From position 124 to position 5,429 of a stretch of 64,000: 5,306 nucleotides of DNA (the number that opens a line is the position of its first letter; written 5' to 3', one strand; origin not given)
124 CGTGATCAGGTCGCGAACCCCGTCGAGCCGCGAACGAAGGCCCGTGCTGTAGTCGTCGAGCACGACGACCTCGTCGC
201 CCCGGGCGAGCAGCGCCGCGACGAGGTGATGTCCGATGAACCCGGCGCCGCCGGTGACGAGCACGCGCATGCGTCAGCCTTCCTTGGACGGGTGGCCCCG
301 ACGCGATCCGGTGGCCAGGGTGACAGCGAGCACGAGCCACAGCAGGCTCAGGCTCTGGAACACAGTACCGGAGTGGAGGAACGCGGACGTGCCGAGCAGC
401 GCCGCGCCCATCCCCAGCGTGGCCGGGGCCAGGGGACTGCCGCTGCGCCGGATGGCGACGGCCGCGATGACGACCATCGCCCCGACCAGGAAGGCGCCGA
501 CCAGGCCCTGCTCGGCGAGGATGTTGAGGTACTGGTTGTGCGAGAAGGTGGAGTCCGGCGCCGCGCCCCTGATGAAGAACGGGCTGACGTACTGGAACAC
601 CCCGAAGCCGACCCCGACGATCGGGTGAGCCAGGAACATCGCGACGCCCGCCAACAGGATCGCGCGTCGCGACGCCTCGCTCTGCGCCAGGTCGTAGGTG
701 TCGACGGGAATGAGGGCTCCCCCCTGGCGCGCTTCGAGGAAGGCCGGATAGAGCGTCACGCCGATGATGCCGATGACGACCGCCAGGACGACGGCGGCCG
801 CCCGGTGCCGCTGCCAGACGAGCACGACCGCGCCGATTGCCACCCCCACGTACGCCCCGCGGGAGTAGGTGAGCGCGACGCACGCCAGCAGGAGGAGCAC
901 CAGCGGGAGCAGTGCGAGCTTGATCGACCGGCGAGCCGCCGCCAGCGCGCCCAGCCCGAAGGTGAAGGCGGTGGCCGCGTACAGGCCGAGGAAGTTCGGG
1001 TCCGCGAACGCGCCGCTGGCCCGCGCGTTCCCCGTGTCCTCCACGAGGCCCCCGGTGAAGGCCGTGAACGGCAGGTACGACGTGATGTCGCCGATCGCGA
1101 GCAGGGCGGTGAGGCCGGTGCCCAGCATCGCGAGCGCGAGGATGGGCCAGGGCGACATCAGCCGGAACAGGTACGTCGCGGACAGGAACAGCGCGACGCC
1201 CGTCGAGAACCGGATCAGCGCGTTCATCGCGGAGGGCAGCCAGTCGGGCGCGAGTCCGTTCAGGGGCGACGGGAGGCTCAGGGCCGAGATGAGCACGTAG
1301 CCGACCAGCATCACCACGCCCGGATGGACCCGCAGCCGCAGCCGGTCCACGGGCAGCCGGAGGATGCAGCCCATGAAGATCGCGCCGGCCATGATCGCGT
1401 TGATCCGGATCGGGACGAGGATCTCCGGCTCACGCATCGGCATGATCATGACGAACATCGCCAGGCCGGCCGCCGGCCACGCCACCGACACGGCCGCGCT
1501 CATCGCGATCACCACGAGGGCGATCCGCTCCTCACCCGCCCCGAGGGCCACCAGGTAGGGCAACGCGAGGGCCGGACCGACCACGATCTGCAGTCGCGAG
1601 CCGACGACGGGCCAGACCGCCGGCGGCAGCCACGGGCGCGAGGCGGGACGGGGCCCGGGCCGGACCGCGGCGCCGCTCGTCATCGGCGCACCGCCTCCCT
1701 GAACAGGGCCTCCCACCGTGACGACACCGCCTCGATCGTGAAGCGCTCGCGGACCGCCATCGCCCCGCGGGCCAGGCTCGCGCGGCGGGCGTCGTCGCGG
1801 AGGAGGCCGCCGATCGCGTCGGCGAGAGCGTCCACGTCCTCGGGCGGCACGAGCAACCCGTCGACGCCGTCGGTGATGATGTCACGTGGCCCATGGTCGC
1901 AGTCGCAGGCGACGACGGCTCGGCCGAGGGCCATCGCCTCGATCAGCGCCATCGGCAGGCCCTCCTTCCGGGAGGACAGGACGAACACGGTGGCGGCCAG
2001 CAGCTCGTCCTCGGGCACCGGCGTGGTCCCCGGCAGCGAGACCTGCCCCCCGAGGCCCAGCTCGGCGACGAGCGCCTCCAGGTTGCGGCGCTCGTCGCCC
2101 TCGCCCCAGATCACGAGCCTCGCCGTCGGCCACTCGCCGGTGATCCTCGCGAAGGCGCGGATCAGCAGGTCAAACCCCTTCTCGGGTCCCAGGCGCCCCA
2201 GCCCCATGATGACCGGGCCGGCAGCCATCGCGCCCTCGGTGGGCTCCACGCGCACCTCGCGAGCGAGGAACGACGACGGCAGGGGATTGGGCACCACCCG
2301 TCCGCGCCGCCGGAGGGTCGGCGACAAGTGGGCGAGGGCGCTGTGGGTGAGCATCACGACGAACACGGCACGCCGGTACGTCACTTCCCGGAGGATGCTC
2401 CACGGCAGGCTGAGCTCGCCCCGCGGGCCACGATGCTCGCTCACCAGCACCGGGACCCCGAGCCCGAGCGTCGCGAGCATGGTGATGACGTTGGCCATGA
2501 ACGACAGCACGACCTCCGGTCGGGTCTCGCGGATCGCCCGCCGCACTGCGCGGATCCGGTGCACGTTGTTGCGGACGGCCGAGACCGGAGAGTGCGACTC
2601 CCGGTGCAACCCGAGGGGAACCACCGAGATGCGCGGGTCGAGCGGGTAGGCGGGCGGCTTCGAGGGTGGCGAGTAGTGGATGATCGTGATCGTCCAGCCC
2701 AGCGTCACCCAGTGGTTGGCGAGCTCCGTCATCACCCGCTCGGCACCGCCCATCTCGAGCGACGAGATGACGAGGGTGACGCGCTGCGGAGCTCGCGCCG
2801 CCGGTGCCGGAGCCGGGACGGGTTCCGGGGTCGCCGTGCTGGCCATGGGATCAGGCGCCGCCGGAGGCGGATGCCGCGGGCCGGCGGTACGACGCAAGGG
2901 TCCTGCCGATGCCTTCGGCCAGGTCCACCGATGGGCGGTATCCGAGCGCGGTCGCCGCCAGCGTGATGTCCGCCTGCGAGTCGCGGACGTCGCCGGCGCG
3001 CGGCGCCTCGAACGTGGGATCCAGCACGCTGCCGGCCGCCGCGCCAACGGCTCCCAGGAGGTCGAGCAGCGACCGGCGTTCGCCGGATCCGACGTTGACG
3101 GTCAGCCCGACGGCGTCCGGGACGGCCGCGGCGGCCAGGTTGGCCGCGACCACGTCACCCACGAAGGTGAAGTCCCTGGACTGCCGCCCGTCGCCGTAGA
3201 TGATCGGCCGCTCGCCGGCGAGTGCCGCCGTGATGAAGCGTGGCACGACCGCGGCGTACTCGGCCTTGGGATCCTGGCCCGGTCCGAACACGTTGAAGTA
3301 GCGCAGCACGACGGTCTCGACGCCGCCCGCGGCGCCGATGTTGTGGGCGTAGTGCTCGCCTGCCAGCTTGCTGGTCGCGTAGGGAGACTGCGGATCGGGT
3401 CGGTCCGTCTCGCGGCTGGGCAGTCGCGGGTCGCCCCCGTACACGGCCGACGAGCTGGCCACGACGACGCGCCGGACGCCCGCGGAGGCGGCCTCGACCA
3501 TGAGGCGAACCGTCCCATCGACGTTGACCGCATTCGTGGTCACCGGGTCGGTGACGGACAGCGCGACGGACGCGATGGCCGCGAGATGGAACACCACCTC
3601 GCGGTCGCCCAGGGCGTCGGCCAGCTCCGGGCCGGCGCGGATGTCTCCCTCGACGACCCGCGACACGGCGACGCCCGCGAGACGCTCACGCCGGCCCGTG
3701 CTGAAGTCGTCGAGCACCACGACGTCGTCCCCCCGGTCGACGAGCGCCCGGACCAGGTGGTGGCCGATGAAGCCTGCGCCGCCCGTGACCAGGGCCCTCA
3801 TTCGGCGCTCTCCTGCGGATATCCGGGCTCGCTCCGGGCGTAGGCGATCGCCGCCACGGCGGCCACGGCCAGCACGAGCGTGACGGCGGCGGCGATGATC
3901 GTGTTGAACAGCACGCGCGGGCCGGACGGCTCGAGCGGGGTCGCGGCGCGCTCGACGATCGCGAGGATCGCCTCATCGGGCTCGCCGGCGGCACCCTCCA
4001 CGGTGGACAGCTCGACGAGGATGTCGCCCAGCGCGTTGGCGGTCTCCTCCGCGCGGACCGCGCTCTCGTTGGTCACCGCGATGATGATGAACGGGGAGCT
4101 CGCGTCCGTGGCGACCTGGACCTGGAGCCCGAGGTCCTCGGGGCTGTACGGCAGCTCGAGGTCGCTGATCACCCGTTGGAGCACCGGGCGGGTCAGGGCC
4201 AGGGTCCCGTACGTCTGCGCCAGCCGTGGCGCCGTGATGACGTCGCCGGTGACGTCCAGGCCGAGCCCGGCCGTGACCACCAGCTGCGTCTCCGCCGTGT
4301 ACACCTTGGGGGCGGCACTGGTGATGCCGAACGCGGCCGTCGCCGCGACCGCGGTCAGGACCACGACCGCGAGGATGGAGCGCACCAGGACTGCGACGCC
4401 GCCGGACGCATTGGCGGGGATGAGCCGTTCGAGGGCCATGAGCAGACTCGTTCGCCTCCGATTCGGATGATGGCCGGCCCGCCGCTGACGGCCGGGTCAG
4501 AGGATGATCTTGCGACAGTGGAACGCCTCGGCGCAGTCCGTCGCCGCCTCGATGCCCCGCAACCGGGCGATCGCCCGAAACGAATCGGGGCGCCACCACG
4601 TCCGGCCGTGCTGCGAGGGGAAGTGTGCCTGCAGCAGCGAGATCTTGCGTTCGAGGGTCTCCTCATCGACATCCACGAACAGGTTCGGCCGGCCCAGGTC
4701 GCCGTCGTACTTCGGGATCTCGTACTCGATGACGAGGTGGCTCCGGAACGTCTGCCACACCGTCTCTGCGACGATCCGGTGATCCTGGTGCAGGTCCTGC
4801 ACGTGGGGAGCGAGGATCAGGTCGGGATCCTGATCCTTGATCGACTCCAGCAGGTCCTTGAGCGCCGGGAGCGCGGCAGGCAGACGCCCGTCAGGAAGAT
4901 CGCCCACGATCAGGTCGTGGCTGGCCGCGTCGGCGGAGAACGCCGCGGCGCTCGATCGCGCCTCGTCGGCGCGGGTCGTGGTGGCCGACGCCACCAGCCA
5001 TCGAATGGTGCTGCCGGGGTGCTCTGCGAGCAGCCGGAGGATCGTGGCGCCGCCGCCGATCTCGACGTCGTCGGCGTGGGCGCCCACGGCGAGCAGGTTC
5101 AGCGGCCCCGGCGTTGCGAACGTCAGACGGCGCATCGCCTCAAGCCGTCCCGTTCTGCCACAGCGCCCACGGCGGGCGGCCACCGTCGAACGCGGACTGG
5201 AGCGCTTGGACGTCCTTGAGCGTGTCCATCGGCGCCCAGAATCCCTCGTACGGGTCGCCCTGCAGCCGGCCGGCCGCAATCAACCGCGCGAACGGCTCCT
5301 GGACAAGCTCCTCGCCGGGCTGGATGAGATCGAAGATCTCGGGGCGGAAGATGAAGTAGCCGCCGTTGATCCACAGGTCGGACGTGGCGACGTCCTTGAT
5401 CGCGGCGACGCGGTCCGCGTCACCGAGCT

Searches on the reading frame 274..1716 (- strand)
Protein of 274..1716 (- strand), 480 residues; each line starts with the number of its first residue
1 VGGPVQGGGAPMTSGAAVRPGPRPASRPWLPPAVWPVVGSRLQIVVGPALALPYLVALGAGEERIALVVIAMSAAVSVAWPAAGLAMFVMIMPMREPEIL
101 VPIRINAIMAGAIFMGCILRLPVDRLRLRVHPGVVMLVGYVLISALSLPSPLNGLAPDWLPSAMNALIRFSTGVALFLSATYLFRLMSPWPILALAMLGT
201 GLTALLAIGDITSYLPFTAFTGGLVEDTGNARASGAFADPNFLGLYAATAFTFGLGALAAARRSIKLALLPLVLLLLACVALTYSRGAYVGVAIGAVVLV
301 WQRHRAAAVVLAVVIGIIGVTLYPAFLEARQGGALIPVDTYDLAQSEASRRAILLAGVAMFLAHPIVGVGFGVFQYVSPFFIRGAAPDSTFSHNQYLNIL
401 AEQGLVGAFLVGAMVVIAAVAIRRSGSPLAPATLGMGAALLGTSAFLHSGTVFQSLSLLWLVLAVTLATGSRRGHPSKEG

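Call 19: search_protein_families(library=pfam, proteins=[window:274-1716:-], max_evalue=0.0001)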
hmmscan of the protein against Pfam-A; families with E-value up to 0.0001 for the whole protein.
window:274-1716:- (480 aa): 1 family
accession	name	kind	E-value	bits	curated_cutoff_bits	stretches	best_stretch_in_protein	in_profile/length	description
PF04932.20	Wzy_C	-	6e-19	68.7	31.7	1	272-411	2-148/149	O-Antigen ligase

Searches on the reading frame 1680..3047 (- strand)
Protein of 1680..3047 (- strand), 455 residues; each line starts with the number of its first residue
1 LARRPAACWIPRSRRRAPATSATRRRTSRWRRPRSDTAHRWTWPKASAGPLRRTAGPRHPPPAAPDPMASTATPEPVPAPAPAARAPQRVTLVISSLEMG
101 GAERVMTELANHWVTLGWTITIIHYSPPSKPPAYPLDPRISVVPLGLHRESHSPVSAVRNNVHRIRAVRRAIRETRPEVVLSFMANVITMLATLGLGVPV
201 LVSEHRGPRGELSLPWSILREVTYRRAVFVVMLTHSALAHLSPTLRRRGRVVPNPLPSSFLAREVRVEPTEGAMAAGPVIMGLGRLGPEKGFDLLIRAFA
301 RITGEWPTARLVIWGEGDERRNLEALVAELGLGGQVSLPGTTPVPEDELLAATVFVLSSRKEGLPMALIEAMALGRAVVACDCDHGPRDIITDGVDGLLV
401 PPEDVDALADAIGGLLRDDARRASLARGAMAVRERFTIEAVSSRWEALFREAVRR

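Call 19: search_protein_families(library=pfam, proteins=[window:1680-3047:-], max_evalue=0.0001)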
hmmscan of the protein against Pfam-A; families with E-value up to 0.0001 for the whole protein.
window:1680-3047:- (455 aa): 4 families
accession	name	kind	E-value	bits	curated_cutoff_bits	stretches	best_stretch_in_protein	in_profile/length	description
PF00534.26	Glycos_transf_1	-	1.1e-36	126.4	26.4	1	278-427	16-167/172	Glycosyl transferases group 1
PF13692.12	Glyco_trans_1_4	-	1.1e-35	123.4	27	1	278-418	2-142/142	Glycosyl transferases group 1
PF13439.12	Glyco_transf_4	-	2.7e-12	47.5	28.5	1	99-255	1-165/170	Glycosyltransferase Family 4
PF13579.12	Glyco_trans_4_4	-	1.4e-10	42.2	29.7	1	100-254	1-157/158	Glycosyl transferase 4-like domain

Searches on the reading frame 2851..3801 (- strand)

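Call 19: search_protein_families(library=pfam, proteins=[window:2851-3801:-], max_evalue=0.0001)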
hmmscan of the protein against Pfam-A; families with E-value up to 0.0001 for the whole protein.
window:2851-3801:- (316 aa): 7 families
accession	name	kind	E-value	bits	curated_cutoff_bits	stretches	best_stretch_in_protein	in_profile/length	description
PF01370.27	Epimerase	-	5.4e-62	209.8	20.9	1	3-238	1-240/240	NAD dependent epimerase/dehydratase family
PF16363.11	GDP_Man_Dehyd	-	1.6e-49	169.6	27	1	4-299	1-330/332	GDP-mannose 4,6 dehydratase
PF01073.25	3Beta_HSD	-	8e-27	94.4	22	1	4-225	1-229/280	3-beta hydroxysteroid dehydrogenase/isomerase family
PF04321.23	RmlD_sub_bind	-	8.2e-16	58.3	27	1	1-174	1-154/287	RmlD substrate binding domain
PF07993.18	NAD_binding_4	-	2.6e-10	40.3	20.1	1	68-184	90-220/258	Male sterility protein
PF13460.12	NAD_binding_10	-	3e-09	37.4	27.2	1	7-151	1-130/184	NAD(P)H-binding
PF02719.21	Polysacc_synt_2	-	5.5e-09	36.1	20.2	1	4-117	2-128/293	Polysaccharide biosynthesis protein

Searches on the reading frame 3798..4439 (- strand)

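Call 19: search_protein_families(library=pfam, proteins=[window:3798-4439:-], max_evalue=0.0001)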
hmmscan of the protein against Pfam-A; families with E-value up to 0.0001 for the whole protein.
window:3798-4439:- (213 aa): 1 family
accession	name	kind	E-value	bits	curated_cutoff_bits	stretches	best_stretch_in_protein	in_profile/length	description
PF02706.20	Wzz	-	2.2e-06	28.3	25.5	1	16-94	10-91/91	Chain length determinant protein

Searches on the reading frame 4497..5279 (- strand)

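Call 19: search_protein_families(library=pfam, proteins=[window:4497-5279:-], max_evalue=0.0001)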
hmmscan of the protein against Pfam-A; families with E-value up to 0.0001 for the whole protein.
window:4497-5279:- (260 aa): 1 family
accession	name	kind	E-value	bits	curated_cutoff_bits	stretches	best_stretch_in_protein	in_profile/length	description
PF02585.22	PIG-L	-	1.1e-13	52.2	28.2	1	63-176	1-127/129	GlcNAc-PI de-N-acetylase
